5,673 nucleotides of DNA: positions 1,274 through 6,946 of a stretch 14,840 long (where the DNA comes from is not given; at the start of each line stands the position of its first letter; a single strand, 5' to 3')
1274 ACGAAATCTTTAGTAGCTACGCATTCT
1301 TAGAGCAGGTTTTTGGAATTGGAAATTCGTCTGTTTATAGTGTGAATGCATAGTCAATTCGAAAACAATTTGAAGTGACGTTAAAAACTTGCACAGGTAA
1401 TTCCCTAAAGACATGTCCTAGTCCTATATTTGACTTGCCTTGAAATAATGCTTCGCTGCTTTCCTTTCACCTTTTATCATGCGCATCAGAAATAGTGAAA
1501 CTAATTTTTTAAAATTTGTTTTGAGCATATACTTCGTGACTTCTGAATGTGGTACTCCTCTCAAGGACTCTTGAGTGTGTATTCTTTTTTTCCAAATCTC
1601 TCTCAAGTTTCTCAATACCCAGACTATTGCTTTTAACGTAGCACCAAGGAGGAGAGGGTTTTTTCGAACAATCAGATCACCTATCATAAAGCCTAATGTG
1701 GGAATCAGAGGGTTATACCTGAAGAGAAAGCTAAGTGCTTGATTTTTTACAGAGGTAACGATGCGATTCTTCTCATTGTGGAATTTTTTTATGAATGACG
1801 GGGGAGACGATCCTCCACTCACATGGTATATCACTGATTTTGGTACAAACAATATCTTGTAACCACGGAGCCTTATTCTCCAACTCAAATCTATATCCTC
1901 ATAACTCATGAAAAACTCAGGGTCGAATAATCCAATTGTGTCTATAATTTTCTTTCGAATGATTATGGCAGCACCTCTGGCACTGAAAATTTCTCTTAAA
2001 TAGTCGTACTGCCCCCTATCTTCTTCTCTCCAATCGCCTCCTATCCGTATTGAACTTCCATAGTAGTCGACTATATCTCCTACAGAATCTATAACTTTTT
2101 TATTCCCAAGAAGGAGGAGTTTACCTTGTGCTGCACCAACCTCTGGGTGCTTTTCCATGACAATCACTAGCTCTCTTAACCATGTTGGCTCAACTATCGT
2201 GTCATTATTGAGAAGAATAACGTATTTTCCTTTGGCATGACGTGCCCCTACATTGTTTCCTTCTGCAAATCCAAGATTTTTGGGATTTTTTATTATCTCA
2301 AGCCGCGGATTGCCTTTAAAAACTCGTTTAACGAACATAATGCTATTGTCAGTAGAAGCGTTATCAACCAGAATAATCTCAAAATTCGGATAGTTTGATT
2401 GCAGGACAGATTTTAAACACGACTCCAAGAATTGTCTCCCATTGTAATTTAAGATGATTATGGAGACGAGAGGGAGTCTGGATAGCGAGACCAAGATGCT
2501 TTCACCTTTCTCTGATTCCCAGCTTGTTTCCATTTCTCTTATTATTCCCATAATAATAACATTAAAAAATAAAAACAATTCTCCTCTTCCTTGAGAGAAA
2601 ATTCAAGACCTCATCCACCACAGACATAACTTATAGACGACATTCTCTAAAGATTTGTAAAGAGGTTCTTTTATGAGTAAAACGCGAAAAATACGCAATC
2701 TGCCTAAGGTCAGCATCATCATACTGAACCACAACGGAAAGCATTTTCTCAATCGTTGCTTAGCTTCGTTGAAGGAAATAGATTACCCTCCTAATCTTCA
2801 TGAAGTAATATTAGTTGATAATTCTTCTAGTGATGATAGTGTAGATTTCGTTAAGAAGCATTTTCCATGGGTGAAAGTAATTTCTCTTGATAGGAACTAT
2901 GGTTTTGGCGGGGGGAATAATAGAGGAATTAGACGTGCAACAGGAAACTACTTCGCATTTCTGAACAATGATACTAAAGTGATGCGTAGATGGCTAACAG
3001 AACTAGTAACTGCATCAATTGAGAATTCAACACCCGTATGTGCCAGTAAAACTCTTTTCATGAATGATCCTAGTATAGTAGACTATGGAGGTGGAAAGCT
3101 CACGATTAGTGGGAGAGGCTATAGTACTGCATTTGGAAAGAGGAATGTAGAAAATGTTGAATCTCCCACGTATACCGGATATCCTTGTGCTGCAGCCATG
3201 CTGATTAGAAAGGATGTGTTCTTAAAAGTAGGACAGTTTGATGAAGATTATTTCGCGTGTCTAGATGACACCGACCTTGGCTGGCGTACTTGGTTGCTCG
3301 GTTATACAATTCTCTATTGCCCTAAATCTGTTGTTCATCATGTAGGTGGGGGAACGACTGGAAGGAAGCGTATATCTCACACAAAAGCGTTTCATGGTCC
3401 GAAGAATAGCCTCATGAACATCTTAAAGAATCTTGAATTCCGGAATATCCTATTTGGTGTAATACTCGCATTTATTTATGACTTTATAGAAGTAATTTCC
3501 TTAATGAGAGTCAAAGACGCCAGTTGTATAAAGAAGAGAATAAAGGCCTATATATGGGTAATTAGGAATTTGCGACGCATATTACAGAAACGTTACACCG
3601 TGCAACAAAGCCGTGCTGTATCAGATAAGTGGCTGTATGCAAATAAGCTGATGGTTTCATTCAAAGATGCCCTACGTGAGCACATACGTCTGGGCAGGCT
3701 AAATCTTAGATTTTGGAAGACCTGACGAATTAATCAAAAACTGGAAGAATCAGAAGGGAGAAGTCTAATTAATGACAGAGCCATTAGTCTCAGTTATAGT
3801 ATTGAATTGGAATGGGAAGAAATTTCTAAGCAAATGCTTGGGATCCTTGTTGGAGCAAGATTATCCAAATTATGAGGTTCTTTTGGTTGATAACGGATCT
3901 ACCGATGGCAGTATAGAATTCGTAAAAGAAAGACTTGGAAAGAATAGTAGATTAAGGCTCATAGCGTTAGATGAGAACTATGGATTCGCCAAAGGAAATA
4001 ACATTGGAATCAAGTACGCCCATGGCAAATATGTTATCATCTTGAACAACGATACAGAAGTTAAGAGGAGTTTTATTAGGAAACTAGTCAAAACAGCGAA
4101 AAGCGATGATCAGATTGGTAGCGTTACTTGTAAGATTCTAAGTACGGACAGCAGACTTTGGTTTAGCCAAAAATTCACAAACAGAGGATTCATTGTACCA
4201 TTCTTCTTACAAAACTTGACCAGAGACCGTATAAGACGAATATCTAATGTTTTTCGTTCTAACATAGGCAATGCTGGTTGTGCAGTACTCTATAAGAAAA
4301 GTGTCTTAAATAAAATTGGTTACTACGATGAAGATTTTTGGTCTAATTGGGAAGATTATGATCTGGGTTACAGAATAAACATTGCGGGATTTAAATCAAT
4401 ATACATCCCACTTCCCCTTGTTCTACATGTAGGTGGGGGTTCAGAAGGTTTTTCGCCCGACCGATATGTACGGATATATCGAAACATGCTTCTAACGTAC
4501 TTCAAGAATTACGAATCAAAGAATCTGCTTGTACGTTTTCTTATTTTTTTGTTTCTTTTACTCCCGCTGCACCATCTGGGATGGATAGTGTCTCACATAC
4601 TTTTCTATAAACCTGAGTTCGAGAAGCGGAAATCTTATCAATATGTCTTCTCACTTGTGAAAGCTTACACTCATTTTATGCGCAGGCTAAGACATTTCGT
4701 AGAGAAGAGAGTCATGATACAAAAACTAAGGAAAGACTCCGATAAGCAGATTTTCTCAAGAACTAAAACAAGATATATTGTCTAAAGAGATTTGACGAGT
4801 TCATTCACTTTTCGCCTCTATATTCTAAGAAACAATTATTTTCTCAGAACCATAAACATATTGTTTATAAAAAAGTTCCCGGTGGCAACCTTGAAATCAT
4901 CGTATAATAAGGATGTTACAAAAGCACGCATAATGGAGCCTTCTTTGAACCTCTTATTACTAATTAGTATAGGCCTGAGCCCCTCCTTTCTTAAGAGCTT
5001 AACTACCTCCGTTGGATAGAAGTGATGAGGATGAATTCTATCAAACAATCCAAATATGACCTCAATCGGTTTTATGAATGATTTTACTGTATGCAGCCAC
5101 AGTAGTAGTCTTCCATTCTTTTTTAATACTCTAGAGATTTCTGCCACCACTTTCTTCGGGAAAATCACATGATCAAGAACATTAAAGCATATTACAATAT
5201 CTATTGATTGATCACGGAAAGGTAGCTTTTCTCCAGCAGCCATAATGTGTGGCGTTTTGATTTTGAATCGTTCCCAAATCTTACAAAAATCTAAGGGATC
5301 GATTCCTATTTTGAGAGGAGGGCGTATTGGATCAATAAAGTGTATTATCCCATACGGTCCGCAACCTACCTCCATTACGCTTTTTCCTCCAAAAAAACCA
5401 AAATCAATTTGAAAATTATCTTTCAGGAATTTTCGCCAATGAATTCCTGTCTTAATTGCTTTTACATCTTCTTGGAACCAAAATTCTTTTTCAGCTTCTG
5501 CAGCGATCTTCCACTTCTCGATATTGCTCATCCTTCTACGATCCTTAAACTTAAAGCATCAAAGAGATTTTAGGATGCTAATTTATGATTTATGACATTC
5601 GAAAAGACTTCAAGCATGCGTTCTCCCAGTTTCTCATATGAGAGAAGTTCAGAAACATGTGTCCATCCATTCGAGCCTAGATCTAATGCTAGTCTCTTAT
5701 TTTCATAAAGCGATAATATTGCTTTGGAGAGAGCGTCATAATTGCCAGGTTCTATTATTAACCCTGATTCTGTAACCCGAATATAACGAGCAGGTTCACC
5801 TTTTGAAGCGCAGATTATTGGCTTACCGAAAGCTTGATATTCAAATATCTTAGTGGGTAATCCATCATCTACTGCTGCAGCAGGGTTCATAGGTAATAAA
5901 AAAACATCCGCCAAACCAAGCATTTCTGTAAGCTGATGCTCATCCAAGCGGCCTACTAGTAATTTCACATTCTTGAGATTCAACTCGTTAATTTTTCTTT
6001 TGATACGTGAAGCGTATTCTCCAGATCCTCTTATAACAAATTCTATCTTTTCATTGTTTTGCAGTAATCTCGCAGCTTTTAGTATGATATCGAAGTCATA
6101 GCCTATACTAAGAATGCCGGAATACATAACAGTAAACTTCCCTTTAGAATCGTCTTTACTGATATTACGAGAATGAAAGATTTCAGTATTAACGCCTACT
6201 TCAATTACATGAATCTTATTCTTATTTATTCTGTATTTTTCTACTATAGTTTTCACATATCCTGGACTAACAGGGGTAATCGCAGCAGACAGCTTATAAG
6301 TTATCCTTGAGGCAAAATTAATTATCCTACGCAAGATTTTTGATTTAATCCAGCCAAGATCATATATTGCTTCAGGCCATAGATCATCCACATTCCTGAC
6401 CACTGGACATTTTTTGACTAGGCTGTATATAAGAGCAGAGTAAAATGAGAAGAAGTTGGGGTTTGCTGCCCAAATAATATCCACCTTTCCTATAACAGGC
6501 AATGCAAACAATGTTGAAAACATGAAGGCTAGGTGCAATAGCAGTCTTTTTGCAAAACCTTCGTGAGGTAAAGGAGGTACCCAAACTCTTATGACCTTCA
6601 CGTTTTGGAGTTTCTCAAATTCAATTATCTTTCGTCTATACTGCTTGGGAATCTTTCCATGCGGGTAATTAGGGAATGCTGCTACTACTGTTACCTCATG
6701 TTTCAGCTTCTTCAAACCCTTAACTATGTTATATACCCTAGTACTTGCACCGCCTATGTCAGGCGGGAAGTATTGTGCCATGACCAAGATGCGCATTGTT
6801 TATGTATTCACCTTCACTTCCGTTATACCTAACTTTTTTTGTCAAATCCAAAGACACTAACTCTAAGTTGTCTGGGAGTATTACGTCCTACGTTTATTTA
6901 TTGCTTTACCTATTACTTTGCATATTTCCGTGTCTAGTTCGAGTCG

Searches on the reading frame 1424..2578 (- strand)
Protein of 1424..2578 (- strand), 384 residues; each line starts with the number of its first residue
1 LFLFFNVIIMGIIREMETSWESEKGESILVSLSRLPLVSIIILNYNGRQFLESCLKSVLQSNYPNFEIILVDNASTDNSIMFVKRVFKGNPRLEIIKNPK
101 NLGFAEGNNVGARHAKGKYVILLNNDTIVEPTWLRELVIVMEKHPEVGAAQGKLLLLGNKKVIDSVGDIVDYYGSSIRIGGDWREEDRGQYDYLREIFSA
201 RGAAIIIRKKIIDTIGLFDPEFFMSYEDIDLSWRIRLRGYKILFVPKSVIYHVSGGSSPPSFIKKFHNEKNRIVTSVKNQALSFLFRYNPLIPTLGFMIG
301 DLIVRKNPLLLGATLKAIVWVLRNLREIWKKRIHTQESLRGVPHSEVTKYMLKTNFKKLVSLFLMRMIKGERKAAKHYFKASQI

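Call 9: search_protein_families(library=pfam, proteins=[window:1424-2578:-], max_evalue=0.001)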
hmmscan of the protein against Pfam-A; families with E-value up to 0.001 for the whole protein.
window:1424-2578:- (384 aa): 4 families
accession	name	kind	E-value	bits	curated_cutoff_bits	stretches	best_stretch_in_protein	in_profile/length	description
PF00535.33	Glycos_transf_2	-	7.8e-30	104.4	23.3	1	39-149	1-111/168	Glycosyl transferase family 2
PF13641.12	Glyco_tranf_2_3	-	1.9e-21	77.6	27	1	38-272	3-226/230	Glycosyltransferase like family 2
PF10111.15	Glyco_tranf_2_2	-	1.1e-10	42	27.3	1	41-256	5-220/276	Glycosyltransferase like family 2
PF13632.12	Glyco_trans_2_3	-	1.4e-09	38.5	27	1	119-256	1-127/198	Glycosyl transferase family group 2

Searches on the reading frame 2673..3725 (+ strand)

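Call 9: search_protein_families(library=pfam, proteins=[window:2673-3725:+], max_evalue=0.001)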
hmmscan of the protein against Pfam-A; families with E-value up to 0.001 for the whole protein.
window:2673-3725:+ (350 aa): 3 families
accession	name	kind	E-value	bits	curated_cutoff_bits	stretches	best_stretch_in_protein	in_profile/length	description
PF00535.33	Glycos_transf_2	-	3.9e-24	85.9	23.3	1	14-120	1-108/168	Glycosyl transferase family 2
PF13641.12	Glyco_tranf_2_3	-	1.8e-10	41.7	27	1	11-225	1-213/230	Glycosyltransferase like family 2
PF10111.15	Glyco_tranf_2_2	-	2e-08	34.5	27.3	1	15-199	4-192/276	Glycosyltransferase like family 2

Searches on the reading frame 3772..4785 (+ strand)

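Call 9: search_protein_families(library=pfam, proteins=[window:3772-4785:+], max_evalue=0.001)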
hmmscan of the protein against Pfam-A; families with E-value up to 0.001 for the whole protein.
window:3772-4785:+ (337 aa): 5 families
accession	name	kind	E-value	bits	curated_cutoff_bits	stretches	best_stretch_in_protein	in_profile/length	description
PF00535.33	Glycos_transf_2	-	5.7e-30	104.9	23.3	1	7-182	1-167/168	Glycosyl transferase family 2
PF13641.12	Glyco_tranf_2_3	-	5.4e-17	63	27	1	6-220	3-212/230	Glycosyltransferase like family 2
PF10111.15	Glyco_tranf_2_2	-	3.4e-10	40.3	27.3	1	15-204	11-201/276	Glycosyltransferase like family 2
PF13632.12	Glyco_trans_2_3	-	1.6e-05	25.3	27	1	87-277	1-185/198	Glycosyl transferase family group 2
PF13712.12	Glyco_tranf_2_5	-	0.00072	19.8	27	0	61-199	30-165/210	Glycosyltransferase like family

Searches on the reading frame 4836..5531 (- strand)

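Call 9: search_protein_families(library=pfam, proteins=[window:4836-5531:-], max_evalue=0.001)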
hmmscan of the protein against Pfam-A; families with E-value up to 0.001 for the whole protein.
window:4836-5531:- (231 aa): 8 families
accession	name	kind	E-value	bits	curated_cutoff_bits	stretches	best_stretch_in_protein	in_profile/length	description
PF08241.18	Methyltransf_11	-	2.1e-13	51.1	21.2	1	90-143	37-94/95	Methyltransferase domain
PF13847.12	Methyltransf_31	-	2.8e-09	37.3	27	1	101-144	64-109/145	Methyltransferase domain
PF13489.12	Methyltransf_23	-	3.4e-09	37.1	27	1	46-186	20-160/164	Methyltransferase domain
PF13649.12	Methyltransf_25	-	5.7e-07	30.6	27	1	95-140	50-97/97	Methyltransferase domain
PF08242.18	Methyltransf_12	-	1.6e-05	26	30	1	104-142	64-98/98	Methyltransferase domain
PF01209.24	Ubie_methyltran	-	4e-05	23.5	20.1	1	86-163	93-169/233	ubiE/COQ5 methyltransferase family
PF05148.21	Methyltransf_8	-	0.00044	20.6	27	0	101-159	114-169/219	Hypothetical methyltransferase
PF05219.18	DREV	-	0.00065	19.3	26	1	87-146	130-188/265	DREV methyltransferase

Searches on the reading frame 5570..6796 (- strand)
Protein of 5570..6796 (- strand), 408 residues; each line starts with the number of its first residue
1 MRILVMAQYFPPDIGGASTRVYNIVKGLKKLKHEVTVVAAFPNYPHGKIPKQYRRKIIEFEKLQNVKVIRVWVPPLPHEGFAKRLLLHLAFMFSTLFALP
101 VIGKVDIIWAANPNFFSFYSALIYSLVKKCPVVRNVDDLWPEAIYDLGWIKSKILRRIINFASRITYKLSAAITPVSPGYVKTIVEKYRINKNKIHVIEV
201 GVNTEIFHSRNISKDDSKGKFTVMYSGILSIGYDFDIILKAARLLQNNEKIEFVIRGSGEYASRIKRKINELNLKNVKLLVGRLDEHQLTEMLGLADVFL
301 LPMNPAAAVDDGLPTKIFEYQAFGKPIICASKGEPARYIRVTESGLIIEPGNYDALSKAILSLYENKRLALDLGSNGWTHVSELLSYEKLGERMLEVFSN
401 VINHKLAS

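Call 9: search_protein_families(library=pfam, proteins=[window:5570-6796:-], max_evalue=0.001)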
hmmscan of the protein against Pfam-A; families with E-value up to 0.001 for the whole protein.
window:5570-6796:- (408 aa): 5 families
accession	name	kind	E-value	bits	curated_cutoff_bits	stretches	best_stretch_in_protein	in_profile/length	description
PF00534.26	Glycos_transf_1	-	3.4e-26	92.2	26.4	1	218-377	13-169/172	Glycosyl transferases group 1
PF13692.12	Glyco_trans_1_4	-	1.2e-18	68.2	27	1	223-366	4-142/142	Glycosyl transferases group 1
PF13439.12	Glyco_transf_4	-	3.7e-18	66.6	28.5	1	14-205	1-169/170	Glycosyltransferase Family 4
PF13579.12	Glyco_trans_4_4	-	4.8e-13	50.2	29.7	1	15-201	1-158/158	Glycosyl transferase 4-like domain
PF13524.12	Glyco_trans_1_2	-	0.00034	21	25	1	246-394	10-142/144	Glycosyl transferase-like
